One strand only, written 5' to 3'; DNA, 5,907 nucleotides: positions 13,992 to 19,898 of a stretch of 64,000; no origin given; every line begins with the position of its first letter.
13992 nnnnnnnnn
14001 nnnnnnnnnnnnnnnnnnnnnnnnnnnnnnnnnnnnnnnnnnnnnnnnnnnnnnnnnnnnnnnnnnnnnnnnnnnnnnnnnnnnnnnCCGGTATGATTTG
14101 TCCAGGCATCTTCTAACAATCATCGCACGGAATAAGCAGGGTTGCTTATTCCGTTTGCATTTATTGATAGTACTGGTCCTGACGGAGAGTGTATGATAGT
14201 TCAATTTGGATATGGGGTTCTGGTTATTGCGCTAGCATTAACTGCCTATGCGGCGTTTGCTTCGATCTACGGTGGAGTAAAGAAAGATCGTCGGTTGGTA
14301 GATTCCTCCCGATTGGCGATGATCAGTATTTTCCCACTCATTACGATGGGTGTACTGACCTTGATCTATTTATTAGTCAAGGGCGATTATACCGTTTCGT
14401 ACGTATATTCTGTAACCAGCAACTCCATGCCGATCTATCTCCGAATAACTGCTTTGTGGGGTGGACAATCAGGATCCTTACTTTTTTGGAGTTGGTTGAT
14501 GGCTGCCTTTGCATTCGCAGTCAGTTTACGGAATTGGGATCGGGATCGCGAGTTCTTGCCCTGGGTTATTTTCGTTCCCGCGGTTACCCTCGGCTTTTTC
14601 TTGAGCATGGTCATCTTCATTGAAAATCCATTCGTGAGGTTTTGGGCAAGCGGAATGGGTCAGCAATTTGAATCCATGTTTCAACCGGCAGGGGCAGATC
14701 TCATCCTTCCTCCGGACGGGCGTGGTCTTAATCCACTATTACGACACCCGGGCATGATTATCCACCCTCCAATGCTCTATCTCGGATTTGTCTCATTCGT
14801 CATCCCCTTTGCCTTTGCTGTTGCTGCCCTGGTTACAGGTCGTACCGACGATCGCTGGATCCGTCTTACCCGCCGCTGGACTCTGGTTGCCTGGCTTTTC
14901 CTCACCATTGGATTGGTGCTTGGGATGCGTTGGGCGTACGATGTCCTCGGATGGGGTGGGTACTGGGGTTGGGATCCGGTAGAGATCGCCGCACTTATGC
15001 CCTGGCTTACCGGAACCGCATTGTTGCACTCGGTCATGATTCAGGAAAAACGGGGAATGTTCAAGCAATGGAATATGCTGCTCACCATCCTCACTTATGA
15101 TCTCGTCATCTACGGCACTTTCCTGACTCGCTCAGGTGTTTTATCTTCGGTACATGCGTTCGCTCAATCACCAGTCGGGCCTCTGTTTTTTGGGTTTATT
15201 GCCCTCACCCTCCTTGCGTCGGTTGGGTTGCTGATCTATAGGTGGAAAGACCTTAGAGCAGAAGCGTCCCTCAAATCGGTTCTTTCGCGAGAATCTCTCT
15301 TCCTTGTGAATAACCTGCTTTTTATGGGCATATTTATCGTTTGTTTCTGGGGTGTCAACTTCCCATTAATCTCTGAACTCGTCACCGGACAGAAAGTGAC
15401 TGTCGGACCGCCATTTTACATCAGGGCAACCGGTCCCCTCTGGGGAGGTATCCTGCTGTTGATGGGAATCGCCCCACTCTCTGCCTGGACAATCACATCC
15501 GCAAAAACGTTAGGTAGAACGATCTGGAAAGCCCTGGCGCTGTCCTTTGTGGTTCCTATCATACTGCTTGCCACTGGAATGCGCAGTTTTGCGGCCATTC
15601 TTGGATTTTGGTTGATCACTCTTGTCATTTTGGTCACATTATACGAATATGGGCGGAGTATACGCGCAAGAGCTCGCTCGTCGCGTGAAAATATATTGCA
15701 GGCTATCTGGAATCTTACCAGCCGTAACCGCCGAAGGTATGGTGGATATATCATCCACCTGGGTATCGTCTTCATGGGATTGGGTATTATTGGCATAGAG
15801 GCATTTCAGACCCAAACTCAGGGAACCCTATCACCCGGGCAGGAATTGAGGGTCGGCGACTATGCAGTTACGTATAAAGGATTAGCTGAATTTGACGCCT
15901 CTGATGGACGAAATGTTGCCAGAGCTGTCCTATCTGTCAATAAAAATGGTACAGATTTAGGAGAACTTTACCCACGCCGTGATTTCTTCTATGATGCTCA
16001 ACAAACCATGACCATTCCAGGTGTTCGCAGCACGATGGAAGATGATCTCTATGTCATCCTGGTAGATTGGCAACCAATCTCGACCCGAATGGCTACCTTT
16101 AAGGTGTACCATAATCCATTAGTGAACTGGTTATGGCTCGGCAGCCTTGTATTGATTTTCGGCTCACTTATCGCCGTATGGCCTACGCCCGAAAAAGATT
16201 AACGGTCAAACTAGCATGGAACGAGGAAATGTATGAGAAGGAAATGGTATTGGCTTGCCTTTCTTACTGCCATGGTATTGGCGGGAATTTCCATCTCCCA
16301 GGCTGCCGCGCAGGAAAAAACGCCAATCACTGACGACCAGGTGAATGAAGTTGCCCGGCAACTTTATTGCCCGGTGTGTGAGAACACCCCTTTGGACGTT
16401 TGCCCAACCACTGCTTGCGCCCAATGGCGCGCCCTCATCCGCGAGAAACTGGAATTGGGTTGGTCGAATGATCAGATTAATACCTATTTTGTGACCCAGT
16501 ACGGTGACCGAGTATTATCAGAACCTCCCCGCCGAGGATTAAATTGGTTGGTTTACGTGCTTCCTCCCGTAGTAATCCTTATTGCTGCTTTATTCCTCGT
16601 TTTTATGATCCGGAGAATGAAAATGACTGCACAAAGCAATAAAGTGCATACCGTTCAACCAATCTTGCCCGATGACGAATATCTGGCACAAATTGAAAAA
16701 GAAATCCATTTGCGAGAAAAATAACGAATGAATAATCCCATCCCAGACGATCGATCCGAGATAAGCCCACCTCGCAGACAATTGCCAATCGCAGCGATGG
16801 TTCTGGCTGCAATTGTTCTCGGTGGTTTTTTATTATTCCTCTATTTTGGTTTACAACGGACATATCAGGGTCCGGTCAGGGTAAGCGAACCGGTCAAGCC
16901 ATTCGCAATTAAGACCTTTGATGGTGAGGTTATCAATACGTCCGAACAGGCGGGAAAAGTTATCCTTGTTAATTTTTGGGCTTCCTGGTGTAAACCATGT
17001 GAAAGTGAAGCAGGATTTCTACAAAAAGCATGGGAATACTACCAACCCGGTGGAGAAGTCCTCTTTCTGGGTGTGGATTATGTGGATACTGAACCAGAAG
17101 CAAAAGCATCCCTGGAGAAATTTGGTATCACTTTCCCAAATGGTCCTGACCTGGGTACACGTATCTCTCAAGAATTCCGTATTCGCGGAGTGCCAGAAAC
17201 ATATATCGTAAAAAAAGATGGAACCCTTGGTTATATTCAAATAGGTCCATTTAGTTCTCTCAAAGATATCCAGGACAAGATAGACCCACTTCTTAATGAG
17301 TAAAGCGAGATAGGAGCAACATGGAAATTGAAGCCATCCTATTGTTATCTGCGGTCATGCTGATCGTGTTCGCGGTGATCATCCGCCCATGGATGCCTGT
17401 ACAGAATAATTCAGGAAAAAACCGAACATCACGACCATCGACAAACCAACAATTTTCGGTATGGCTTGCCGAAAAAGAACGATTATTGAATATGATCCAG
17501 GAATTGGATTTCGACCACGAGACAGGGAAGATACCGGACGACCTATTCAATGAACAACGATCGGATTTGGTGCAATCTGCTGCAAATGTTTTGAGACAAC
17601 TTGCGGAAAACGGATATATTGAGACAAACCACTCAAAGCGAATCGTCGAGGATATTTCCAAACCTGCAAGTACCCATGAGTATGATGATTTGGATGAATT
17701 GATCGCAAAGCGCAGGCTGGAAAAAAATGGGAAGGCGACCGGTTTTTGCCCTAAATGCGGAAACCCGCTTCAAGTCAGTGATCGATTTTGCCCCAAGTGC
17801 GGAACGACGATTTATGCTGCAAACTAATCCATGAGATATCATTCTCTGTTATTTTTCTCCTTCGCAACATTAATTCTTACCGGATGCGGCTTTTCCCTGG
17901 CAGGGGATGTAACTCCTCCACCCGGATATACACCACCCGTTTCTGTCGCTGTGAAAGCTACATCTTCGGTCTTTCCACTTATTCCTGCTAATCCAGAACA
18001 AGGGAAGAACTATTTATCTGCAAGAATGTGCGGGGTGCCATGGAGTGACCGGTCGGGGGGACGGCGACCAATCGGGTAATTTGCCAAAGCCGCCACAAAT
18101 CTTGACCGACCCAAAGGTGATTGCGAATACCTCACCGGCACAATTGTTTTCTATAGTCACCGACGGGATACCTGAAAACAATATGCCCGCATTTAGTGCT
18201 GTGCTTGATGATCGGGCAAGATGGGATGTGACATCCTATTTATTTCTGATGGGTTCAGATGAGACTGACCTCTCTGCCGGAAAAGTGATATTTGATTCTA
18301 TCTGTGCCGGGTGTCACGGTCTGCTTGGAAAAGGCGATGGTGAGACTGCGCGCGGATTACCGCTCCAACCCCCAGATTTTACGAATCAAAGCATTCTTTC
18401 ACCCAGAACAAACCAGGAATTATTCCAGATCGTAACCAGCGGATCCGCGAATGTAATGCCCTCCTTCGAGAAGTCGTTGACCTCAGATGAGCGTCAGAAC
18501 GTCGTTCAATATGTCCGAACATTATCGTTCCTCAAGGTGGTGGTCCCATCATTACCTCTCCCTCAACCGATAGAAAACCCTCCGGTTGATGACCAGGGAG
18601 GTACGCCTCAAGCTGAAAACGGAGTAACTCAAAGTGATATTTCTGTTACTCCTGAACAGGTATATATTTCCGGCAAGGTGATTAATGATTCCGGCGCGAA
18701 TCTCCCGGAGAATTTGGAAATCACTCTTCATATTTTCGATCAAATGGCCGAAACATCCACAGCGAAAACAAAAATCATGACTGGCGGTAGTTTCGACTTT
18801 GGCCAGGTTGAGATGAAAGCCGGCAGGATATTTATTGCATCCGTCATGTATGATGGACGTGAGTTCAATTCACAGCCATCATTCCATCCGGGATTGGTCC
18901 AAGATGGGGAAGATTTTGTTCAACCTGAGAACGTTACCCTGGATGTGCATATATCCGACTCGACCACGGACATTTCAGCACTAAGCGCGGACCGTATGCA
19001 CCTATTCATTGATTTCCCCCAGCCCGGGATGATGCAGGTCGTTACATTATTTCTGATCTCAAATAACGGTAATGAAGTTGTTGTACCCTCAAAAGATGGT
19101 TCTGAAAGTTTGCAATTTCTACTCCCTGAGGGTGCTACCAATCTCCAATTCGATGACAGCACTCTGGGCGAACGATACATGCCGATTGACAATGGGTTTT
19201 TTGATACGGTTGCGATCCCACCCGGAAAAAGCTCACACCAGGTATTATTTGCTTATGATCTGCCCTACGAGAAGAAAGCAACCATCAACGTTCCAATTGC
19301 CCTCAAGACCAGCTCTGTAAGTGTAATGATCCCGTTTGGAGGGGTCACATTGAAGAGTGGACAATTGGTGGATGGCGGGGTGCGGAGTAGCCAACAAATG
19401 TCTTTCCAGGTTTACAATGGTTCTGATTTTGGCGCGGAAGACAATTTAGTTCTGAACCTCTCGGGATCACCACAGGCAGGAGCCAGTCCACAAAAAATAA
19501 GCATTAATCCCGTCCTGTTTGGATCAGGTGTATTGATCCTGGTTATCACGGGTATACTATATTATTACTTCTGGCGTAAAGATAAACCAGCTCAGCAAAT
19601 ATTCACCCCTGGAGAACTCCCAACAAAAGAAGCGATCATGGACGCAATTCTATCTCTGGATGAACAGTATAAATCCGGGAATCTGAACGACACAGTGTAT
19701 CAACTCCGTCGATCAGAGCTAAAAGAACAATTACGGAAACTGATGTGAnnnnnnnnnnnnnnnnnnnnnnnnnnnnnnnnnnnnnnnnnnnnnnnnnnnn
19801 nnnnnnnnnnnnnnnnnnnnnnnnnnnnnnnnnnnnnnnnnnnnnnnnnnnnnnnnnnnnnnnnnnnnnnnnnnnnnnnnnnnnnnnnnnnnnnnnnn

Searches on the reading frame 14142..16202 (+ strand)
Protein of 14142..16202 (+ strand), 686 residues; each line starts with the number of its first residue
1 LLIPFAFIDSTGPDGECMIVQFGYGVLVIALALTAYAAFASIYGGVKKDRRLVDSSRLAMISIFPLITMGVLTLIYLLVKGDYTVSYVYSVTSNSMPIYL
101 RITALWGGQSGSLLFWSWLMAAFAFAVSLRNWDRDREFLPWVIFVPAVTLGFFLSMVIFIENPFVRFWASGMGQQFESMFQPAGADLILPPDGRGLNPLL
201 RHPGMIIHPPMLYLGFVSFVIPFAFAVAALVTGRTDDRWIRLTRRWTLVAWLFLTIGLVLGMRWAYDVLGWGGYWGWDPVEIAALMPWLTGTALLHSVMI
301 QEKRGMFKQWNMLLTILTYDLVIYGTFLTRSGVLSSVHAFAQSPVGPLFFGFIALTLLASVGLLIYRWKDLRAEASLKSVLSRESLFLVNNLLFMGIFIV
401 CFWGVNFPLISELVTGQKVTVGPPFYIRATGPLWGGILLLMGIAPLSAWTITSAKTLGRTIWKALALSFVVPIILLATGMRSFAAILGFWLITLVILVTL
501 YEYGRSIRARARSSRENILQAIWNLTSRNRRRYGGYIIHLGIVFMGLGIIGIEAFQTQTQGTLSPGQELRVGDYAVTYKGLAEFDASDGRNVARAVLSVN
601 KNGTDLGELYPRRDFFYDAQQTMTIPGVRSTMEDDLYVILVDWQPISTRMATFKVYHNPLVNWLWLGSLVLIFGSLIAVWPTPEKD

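Call 75: search_protein_families(library=pfam, proteins=[window:14142-16202:+], max_evalue=0.001)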
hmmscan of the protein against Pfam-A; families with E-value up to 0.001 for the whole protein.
window:14142-16202:+ (686 aa): 2 families
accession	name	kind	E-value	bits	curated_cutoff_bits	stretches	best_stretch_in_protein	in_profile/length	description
PF16327.10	CcmF_C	-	1.2e-51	176.4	28.7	1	355-679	4-320/323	Cytochrome c-type biogenesis protein CcmF C-terminal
PF01578.25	Cytochrom_C_asm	-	6.7e-38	130.9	29.9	1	106-331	1-206/212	Cytochrome C assembly protein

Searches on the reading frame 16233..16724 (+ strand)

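Call 15: search_protein_families(library=pfam, proteins=[window:16233-16724:+], max_evalue=0.001)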
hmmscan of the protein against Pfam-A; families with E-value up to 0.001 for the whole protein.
window:16233-16724:+ (163 aa): 1 family
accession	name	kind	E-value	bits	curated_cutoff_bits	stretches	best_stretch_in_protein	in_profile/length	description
PF03918.19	CcmH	-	1.4e-25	89.6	25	1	15-137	8-129/143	Cytochrome C biogenesis protein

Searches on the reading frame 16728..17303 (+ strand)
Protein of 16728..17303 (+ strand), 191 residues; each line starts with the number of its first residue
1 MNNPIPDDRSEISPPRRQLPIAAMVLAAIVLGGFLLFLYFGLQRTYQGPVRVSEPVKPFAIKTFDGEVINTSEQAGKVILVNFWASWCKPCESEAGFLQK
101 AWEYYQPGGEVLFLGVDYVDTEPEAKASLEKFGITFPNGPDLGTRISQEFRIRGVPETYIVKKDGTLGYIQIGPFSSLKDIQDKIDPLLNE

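Call 15: search_protein_families(library=pfam, proteins=[window:16728-17303:+], max_evalue=0.001)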
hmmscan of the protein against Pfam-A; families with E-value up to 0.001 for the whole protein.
window:16728-17303:+ (191 aa): 4 families
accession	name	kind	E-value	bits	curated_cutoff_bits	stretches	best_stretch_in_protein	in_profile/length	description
PF00578.27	AhpC-TSA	-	1.6e-15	57.6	26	1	53-169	2-123/124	AhpC/TSA family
PF08534.16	Redoxin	-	3.3e-12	46.9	26.6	1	55-180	5-143/148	Redoxin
PF00085.26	Thioredoxin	-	1.8e-09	38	23.5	1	62-125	8-65/103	Thioredoxin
PF13905.12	Thioredoxin_8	-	1.9e-09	38.1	27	1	76-166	1-93/94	Thioredoxin-like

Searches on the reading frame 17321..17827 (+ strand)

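Call 15: search_protein_families(library=pfam, proteins=[window:17321-17827:+], max_evalue=0.001)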
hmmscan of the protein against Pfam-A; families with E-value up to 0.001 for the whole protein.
window:17321-17827:+ (168 aa): 6 families
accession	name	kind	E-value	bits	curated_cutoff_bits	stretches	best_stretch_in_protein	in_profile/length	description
PF13240.11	Zn_Ribbon_1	-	1.2e-08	34.9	25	1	142-162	1-21/23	zinc-ribbon domain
PF13248.11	Zn_ribbon_3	-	1.8e-07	30.8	27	1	143-162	5-24/26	zinc-ribbon domain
PF12773.13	DZR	-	1.2e-05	25.8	27.3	1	141-161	25-45/45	Double zinc ribbon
PF22747.2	Zn_ribbon_DUF2089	-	3.6e-05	24.2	27.6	1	143-164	1-22/32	DUF2089 zinc ribbon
PF02150.21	Zn_ribbon_RPB9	-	0.00045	20.5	25.2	0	142-150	3-11/36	RNA polymerases M/15 Kd subunit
PF17032.10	Zn_ribbon_15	-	0.00076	20.7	28.9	1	137-161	51-73/73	zinc-ribbon family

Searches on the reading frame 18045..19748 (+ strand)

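Call 15: search_protein_families(library=pfam, proteins=[window:18045-19748:+], max_evalue=0.001)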
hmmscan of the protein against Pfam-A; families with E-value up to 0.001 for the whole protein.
window:18045-19748:+ (567 aa): 2 families
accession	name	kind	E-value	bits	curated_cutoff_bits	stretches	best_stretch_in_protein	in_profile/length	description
PF13442.11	Cytochrome_CBB3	-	6e-18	65.4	27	2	76-157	3-68/68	Cytochrome C oxidase, cbb3-type, subunit III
PF00034.26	Cytochrom_C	-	6.4e-11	43.9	21.3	1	78-161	3-90/90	Cytochrome c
